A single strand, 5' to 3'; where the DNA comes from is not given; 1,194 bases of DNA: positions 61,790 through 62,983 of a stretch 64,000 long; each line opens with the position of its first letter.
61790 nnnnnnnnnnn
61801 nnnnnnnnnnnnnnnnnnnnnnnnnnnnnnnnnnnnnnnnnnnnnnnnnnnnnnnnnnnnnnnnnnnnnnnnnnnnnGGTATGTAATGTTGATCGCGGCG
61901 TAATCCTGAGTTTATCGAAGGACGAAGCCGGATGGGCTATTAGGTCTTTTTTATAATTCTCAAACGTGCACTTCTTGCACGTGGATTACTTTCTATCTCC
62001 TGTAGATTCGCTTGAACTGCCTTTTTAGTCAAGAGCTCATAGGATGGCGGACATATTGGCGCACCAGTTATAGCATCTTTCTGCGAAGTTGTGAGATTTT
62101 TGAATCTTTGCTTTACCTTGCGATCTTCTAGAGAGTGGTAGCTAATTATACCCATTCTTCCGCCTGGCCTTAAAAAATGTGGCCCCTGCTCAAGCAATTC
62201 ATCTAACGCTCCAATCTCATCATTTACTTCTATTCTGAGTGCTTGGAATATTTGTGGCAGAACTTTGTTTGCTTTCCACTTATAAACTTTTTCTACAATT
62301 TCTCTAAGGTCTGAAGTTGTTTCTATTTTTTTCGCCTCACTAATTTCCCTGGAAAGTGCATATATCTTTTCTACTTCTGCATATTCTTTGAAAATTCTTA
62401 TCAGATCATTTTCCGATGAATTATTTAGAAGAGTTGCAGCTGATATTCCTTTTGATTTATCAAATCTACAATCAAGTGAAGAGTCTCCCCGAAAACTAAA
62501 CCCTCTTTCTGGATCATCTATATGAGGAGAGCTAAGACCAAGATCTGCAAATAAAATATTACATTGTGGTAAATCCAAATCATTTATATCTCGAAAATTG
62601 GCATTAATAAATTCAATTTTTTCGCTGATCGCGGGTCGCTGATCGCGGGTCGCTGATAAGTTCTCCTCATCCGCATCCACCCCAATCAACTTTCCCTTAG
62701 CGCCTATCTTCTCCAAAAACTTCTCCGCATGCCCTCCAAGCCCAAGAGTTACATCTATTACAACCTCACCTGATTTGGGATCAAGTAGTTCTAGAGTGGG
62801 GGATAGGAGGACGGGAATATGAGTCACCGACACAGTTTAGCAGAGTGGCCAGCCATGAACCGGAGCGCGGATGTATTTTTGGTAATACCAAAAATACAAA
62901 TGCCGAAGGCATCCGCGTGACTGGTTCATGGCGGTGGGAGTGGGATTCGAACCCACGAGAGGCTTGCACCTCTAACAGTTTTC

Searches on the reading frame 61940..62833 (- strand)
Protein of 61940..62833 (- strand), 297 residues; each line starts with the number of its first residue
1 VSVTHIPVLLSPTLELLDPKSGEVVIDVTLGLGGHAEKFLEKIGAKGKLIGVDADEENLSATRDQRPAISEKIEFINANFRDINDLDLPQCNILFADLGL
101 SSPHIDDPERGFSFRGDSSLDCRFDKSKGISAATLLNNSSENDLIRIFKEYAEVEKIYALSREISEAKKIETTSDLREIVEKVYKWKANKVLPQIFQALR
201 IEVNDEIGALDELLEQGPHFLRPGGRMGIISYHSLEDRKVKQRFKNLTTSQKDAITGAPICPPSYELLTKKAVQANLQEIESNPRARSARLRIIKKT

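Call 49: search_protein_families(library=pfam, proteins=[window:61940-62833:-], max_evalue=0.001)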
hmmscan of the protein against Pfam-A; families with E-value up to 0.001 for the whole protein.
window:61940-62833:- (297 aa): 5 families
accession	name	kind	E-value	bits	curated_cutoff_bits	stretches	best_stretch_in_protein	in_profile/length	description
PF01795.25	Methyltransf_5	-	3.6e-81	273.5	27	1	3-296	2-308/309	MraW methylase family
PF13847.12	Methyltransf_31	-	9.5e-06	25.8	27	1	20-89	2-67/145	Methyltransferase domain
PF01728.25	FtsJ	-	3.4e-05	24.3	24.1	1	20-107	20-110/181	FtsJ-like methyltransferase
PF01209.24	Ubie_methyltran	-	4.9e-05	23.2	20.1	1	16-83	42-110/233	ubiE/COQ5 methyltransferase family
PF13649.12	Methyltransf_25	-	9e-05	23.5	27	1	25-85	1-60/97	Methyltransferase domain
